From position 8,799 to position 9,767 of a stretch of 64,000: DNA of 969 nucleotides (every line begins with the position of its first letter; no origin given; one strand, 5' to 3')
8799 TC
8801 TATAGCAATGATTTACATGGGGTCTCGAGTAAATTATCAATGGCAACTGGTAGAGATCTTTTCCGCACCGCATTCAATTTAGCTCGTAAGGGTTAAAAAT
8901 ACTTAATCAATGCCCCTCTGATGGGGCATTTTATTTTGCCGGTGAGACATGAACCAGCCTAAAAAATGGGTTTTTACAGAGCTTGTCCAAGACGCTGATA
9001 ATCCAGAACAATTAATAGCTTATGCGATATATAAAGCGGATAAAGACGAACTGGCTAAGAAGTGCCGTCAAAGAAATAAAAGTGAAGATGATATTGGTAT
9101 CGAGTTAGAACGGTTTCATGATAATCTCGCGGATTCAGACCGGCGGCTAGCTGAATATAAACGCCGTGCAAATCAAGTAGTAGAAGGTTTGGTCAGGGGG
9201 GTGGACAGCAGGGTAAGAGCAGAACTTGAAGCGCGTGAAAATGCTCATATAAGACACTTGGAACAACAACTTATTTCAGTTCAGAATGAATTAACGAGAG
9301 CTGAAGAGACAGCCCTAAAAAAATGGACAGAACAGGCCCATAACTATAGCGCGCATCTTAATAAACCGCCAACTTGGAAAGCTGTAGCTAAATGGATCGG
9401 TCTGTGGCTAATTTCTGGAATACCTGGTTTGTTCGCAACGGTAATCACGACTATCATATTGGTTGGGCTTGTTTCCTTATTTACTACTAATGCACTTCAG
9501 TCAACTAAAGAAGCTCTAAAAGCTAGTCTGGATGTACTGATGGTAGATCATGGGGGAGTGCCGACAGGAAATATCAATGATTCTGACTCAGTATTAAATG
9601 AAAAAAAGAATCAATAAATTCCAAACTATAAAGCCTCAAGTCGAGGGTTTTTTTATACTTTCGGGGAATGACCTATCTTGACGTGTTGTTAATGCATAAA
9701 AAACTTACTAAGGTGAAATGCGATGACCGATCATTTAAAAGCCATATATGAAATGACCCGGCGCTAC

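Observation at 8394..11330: Low-GC island with two membrane-anchored coiled-coil proteins and an amber-interrupted HTH gene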

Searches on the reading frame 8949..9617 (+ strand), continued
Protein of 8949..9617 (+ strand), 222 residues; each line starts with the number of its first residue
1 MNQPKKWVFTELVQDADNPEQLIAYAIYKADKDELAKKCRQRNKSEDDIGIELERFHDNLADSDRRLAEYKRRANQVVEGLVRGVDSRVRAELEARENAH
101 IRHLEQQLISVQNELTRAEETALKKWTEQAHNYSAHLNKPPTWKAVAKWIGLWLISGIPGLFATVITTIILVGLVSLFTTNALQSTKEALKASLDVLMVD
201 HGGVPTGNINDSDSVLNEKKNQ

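Call 83: list_cluster_members(proteins=[P0003, P0001, P0011, P0016, P0017, P0021, P0023, P0018])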
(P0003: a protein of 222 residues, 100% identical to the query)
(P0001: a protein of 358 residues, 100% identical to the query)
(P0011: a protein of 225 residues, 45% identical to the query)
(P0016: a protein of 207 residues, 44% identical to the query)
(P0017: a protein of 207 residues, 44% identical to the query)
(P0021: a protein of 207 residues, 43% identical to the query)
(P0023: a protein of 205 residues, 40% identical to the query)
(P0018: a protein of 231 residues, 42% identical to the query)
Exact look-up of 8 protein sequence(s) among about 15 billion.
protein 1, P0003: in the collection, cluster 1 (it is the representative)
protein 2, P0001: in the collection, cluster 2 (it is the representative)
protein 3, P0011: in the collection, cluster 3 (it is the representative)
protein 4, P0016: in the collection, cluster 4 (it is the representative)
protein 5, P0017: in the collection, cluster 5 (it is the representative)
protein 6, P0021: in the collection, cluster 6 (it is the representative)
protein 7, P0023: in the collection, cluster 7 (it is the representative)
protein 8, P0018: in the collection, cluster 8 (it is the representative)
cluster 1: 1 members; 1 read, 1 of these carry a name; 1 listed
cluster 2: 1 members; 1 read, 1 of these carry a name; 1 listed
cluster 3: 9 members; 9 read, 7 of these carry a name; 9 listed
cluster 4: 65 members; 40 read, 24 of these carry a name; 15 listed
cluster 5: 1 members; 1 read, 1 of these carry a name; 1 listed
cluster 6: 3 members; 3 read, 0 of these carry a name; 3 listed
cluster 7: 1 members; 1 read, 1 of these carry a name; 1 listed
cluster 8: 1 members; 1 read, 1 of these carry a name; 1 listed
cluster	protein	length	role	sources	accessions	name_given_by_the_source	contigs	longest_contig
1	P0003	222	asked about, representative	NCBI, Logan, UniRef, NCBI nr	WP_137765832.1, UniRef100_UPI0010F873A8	hypothetical protein [Nissabacter sp. SGAir0207] | hypothetical protein n=1 Tax=Nissabacter sp. SGAir0207 TaxID=2126321 RepID=UPI0010F873A8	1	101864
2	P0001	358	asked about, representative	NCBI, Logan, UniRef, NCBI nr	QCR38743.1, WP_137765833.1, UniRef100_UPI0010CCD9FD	hypothetical protein [Nissabacter sp. SGAir0207] | hypothetical protein n=1 Tax=Nissabacter sp. SGAir0207 TaxID=2126321 RepID=UPI0010CCD9FD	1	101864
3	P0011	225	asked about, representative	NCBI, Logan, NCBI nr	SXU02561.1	Uncharacterised protein [Klebsiella pneumoniae]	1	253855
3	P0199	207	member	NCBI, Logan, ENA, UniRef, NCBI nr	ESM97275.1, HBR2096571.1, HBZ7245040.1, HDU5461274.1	hypothetical protein L378_03073 [Klebsiella pneumoniae MGH 32] | hypothetical protein n=1 Tax=Klebsiella TaxID=570 RepID=UPI0003BF8E7A | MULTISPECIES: hypothetical protein [Klebsiella]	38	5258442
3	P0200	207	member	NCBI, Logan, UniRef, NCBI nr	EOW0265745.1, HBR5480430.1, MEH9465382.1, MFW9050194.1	hypothetical protein MC75_020490 [Klebsiella pneumoniae] | hypothetical protein n=1 Tax=Klebsiella TaxID=570 RepID=UPI0005368FFF | hypothetical protein [Klebsiella pneumoniae]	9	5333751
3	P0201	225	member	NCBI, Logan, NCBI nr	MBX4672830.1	hypothetical protein CWT01_17370 [Klebsiella sp. CVUAS 5466.2] | hypothetical protein [Klebsiella sp. CVUAS 5466.2]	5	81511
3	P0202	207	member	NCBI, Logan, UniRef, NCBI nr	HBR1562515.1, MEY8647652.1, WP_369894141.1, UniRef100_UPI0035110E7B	TPA: hypothetical protein L9L65_004002 [Klebsiella quasipneumoniae subsp. ... | hypothetical protein n=1 Tax=Klebsiella pasteurii TaxID=2587529 RepID=UPI0035110E7B | hypothetical protein [Klebsiella quasipneumoniae subsp. similipneumoniae]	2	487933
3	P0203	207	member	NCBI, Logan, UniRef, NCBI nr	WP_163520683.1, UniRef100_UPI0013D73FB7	hypothetical protein [Klebsiella michiganensis] | hypothetical protein n=1 Tax=Klebsiella michiganensis TaxID=1134687 RepID=UPI0013D73FB7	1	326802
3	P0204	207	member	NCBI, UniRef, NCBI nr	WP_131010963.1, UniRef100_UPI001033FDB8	hypothetical protein [Klebsiella variicola] | hypothetical protein n=1 Tax=Klebsiella variicola TaxID=244366 RepID=UPI001033FDB8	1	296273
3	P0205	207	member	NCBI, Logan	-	-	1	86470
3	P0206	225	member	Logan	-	-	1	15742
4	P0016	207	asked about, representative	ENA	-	-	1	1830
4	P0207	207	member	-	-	hypothetical protein AOL60_05410 [Salmonella enterica] | Uncharacterized protein n=6 Tax=Salmonella enterica TaxID=28901 RepID=A0A5V5SM50_SALER | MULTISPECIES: hypothetical protein [Salmonella]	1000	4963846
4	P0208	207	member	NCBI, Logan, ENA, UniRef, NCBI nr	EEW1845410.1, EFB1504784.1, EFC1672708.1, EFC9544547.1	hypothetical protein HC500_22820 [Escherichia coli] | hypothetical protein n=1 Tax=Escherichia coli TaxID=562 RepID=UPI000DA4CF0E | hypothetical protein [Escherichia coli]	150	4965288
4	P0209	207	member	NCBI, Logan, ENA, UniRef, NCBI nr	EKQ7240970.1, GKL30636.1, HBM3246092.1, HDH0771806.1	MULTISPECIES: hypothetical protein [Klebsiella] | hypothetical protein n=1 Tax=Klebsiella/Raoultella group TaxID=2890311 RepID=UPI00195DED48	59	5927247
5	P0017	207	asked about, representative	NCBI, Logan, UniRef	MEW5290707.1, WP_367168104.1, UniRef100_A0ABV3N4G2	hypothetical protein ABW286_16225 [Erwinia papayae] | Uncharacterized protein n=1 Tax=Erwinia papayae TaxID=206499 RepID=A0ABV3N4G2_9GAMM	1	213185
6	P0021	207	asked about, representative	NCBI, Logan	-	-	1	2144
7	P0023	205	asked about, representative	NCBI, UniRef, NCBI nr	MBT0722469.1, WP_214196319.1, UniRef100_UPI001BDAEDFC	hypothetical protein HGT70_14420 [Rosenbergiella collisarenosi] | hypothetical protein n=1 Tax=Rosenbergiella collisarenosi TaxID=1544695 ... | hypothetical protein [Rosenbergiella collisarenosi]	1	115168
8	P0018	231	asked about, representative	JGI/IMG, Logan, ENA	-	hypothetical protein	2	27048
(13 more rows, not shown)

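Call 85: search_dna_similar(query=P0016, collection=phages, mode=protein, max_rows=15, max_evalue=0.001)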
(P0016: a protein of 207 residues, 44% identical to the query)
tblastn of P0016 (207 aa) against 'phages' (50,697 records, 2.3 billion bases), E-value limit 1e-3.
No match.

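Call 86: search_dna_similar(query=window:8949-9617:+, collection=plasmids, mode=protein, max_rows=20, max_evalue=0.001)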
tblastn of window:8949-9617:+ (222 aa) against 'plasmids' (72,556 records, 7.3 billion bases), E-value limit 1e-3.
Records with a match: 42; places in all: 42; records where one place covers at least 80% of the query: 26.
Best place of each record, by identity: <60% 42.
By first word of the organism name: Escherichia 23; Klebsiella 12; Pantoea 3; Enterobacter 1; Salmonella 1; Photobacterium 1; Shewanella 1.
By predicted mobility (MOB-suite, as given by PLSDB): non-mobilizable 29; conjugative 13.
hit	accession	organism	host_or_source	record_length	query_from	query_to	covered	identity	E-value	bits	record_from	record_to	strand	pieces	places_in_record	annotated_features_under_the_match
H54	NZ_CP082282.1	Enterobacter cancerogenus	Helicoverpa armigera,metagenomic ...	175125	1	212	95%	43.9%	5e-46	169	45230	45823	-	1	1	hypothetical protein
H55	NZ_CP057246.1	Escherichia fergusonii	culture,Pooled sheep faecal samples ...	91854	3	198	88%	35.5%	2e-33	133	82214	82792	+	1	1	hypothetical protein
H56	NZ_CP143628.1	Escherichia coli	swine,Fece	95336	3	196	87%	34.8%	5e-32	129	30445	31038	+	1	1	hypothetical protein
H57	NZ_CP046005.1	Escherichia coli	swine,mixed culture,feces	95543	3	196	87%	34.8%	5e-32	129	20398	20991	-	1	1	hypothetical protein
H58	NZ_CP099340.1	Escherichia fergusonii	culture,Pooled faeces sample collected ...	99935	3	196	87%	34.8%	5e-32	129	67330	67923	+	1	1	hypothetical protein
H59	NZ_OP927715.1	Salmonella sp.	-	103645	3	196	87%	34.8%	5e-32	129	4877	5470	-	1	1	hypothetical protein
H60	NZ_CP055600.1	Escherichia fergusonii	culture,Pooled pig faecal samples ...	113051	3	196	87%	34.8%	5e-32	129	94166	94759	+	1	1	hypothetical protein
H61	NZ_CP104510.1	Escherichia coli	Poultry,Backyard chicken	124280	3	196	87%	34.8%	5e-32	129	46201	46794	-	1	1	hypothetical protein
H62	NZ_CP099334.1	Escherichia fergusonii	culture,Pooled faeces sample collected ...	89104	3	196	87%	34.8%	2e-31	127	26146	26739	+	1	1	hypothetical protein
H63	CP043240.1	Escherichia albertii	Oregon Junco,genomic DNA,cloacal swab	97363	3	217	97%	31.3%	8e-23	102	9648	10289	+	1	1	hypothetical protein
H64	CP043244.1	Escherichia albertii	White-Breasted Nuthatch,genomic ...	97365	3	217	97%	31.3%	8e-23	102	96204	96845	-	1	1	hypothetical protein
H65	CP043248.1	Escherichia albertii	Oregon Junco,genomic DNA,cloacal swab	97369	3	217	97%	31.3%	8e-23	102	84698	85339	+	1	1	hypothetical protein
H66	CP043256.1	Escherichia albertii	Oregon Junco,genomic DNA,cloacal swab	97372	3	217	97%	31.3%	8e-23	102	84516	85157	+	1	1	hypothetical protein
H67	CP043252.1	Escherichia albertii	Oregon Junco,genomic DNA,cloacal swab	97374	3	217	97%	31.3%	8e-23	102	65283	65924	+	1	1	hypothetical protein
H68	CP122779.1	Escherichia coli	Sus scrofa,feces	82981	1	217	98%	30.5%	3e-23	104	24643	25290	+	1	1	hypothetical protein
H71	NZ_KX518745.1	Escherichia coli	pig farm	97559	1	217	98%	30.5%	5e-23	103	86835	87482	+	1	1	hypothetical protein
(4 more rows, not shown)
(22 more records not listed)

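Call 88: get_annotated_region(hit=H71, flank=8000)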
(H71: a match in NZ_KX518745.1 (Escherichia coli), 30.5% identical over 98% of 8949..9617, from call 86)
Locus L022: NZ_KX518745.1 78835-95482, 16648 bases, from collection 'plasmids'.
description: Escherichia coli strain HYEC7 plasmid pHYEC7-mcr1, complete sequence
organism: Escherichia coli (NCBI taxid 562)
taxonomy: Bacteria; Pseudomonadota; Gammaproteobacteria; Enterobacterales; Enterobacteriaceae; Escherichia; Escherichia coli
host: -; source: pig farm; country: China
typing (MOB-suite, as given by PLSDB): non-mobilizable; replicon IncY
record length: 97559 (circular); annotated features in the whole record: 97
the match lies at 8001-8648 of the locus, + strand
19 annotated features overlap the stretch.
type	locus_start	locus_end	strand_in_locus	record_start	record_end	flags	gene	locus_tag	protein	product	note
CDS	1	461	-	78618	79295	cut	-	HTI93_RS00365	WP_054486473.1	metallophosphoesterase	-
CDS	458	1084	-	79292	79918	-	-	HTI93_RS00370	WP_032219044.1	hypothetical protein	-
CDS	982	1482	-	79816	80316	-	-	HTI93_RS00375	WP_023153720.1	hypothetical protein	-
CDS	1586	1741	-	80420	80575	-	-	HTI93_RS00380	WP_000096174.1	hypothetical protein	-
CDS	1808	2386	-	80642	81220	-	-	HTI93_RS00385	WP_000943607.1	VRR-NUC domain-containing protein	-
CDS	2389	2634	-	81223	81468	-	-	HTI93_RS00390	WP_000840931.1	hypothetical protein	-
CDS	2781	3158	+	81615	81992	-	-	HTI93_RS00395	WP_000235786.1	hypothetical protein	-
CDS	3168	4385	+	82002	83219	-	-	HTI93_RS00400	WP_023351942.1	hypothetical protein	-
CDS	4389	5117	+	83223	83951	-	-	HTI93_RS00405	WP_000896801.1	hypothetical protein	-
CDS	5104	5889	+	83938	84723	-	-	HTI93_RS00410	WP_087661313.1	baseplate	-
CDS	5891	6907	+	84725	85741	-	-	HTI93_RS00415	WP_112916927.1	phage tail tape measure protein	-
CDS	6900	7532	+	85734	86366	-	-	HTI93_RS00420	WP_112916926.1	baseplate protein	-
CDS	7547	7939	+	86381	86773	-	-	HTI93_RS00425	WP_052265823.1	hypothetical protein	-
CDS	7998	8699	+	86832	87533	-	-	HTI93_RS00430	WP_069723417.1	hypothetical protein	-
CDS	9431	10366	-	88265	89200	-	-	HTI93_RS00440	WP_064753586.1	hypothetical protein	-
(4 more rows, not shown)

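Call 89: get_annotated_region(hit=H56, flank=6000)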
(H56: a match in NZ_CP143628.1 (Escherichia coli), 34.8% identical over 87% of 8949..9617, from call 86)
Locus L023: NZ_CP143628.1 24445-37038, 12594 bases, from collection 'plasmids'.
description: Escherichia coli strain FJ_Ec_21 plasmid pZBEC21_01, complete sequence
organism: Escherichia coli (NCBI taxid 562)
taxonomy: Bacteria; Pseudomonadota; Gammaproteobacteria; Enterobacterales; Enterobacteriaceae; Escherichia; Escherichia coli
host: -; source: swine,Fece; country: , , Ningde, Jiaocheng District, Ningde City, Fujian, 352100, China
typing (MOB-suite, as given by PLSDB): non-mobilizable; replicon IncHI1B
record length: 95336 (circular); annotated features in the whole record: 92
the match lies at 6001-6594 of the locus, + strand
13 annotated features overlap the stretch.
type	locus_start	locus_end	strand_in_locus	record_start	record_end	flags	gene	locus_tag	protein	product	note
CDS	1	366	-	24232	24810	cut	-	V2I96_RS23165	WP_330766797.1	VRR-NUC domain-containing protein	-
CDS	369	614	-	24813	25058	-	-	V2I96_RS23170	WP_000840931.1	hypothetical protein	-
CDS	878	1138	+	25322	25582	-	-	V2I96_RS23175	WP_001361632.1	hypothetical protein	-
CDS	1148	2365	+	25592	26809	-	-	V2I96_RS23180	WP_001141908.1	hypothetical protein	-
CDS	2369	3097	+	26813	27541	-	-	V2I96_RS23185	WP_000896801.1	hypothetical protein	-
CDS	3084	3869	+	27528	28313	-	-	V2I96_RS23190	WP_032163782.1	hypothetical protein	-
CDS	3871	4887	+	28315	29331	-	-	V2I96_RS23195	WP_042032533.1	hypothetical protein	-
CDS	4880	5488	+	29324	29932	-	-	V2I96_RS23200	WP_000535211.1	hypothetical protein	-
CDS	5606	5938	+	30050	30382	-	-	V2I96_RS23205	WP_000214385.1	hypothetical protein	-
CDS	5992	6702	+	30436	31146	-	-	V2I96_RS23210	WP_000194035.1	hypothetical protein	-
CDS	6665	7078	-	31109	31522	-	-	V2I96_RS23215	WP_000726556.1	hypothetical protein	-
CDS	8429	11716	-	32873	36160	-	-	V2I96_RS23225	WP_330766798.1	Dam family site-specific DNA-(adenine-N6)-methyltransferase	GO:0006306 - DNA methylation [Evidence IEA]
CDS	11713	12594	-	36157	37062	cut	rdgC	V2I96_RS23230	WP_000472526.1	recombination-associated protein RdgC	GO:0006310 - DNA recombination [Evidence IEA]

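Call 105: find_encoding_contigs(protein=P0009, flank=6000, max_places=1)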
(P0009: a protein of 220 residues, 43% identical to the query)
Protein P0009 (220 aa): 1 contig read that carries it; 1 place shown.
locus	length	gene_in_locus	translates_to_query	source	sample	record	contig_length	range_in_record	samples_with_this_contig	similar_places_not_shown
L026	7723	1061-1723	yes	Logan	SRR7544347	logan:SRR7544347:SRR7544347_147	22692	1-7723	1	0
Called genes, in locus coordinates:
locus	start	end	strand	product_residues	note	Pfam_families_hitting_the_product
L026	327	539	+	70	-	-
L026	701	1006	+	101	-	-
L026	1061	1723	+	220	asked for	-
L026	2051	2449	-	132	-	-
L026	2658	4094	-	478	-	PF08357:SEFIR, PF13676:TIR_2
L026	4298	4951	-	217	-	PF18728:HEPN_AbiV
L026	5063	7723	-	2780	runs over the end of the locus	PF18799:LPD5, PF18796:LPD1, PF18819:MuF_C, PF18857:LPD38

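Call 106: find_encoding_contigs(protein=P0018, flank=6000, max_places=1)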
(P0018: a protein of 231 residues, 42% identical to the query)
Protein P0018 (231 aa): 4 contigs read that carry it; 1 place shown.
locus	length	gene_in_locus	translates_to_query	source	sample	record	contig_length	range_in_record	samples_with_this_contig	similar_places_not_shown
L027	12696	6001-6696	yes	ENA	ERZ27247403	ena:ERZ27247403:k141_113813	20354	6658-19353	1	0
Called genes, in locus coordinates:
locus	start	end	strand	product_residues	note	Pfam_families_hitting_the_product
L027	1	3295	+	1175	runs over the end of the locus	PF01855:POR_N, PF17147:PFOR_II, PF01558:POR, PF10371:EKR, PF12838:Fer4_7, PF13187:Fer4_9, PF13237:Fer4_10, PF13484:Fer4_16, +5 more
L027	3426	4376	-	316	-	PF00126:HTH_1, PF03466:LysR_substrate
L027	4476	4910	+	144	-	PF04657:DMT_YdcZ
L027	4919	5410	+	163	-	PF04657:DMT_YdcZ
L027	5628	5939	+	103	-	-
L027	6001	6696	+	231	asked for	-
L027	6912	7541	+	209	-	PF00072:Response_reg, PF00196:GerE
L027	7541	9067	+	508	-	PF05231:MASE1, PF07730:HisKA_3, PF02518:HATPase_c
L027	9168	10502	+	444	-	PF07690:MFS_1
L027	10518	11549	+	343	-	PF13531:SBP_bac_11, PF01547:SBP_bac_1, PF13416:SBP_bac_8, PF13343:SBP_bac_6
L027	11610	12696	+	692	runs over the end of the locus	PF00528:BPD_transp_1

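Call 111: search_protein_families(library=padloc, alignment_id=A5, max_evalue=0.01)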
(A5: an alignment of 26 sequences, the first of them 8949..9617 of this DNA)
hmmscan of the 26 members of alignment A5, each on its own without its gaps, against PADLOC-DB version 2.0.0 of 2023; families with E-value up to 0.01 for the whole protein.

A. member 1, window:8949-9617:+ (222 aa): 2 families
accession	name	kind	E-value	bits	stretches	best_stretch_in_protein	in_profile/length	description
PDLC00650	ZorA3|ZorA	-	0.0012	15.5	1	45-139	503-700/1063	MotA/ExbB/TolQ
PDLC00647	ZorA3|ZorA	-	0.0013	15.3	1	36-138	367-470/780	MotA/ExbB/TolQ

B. families by the number of members that match (of 26 scanned): 16 families
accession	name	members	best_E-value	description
PDLC03841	LeoBC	6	0.00018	-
PDLC00519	JetC1|JetC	5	1.1e-05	DUF3584 domain; MukB-like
PDLC00647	ZorA3|ZorA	3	0.0013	MotA/ExbB/TolQ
PDLC03839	LeoA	2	6.9e-07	-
PDLC00638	ZorA2|ZorA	2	0.0002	MotA/ExbB/TolQ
PDLC03840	LeoA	2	0.0013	-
PDLC00637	ZorA2|ZorA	2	0.0024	MotA/ExbB/TolQ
PDLC00511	JetC1|JetC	1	0.00051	DUF3584 domain; MukB-like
PDLC04547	PDC-M26A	1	0.00079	-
PDLC02747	PbeC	1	0.00089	PbeC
PDLC00650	ZorA3|ZorA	1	0.0012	MotA/ExbB/TolQ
PDLC02153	Cas13b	1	0.0013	-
PDLC00506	JetC1|JetC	1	0.0022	DUF3584 domain; MukB-like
PDLC02189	DUF1156_MTase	1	0.003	-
PDLC02354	AbiZ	1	0.0053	AbiZ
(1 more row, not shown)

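Call 112: search_protein_families(library=padloc, proteins=[L022:7998-8699:+, L023:5992-6702:+], max_evalue=0.01)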
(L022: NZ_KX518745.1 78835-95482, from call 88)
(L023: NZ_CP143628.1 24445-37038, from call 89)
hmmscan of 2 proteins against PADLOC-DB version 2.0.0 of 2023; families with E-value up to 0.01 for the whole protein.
L022:7998-8699:+ (233 aa): 3 families
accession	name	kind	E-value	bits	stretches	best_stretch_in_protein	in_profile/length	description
PDLC04759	PDC-M64B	-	0.002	16.1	1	20-71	28-77/135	-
PDLC03841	LeoBC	-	0.0035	14.5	1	34-122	327-436/601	-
PDLC04760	PDC-M64C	-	0.0095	14.3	0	30-65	38-71/93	-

L023:5992-6702:+ (236 aa): 3 families
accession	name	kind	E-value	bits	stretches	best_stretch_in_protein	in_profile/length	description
PDLC03841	LeoBC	-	0.00017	18.9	1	19-140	277-407/601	-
PDLC03839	LeoA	-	0.001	16.2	1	32-143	325-434/559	-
PDLC02354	AbiZ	-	0.0031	14.9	1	8-147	132-262/398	AbiZ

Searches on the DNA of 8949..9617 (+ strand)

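Call 84: search_dna_similar(query=L010:5685-6678:+, collection=ecoli_genomes, mode=distant, max_rows=12, rows=spread)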
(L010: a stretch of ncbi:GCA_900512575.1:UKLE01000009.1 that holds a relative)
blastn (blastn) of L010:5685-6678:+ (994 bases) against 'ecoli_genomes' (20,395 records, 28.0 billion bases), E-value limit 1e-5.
No match.
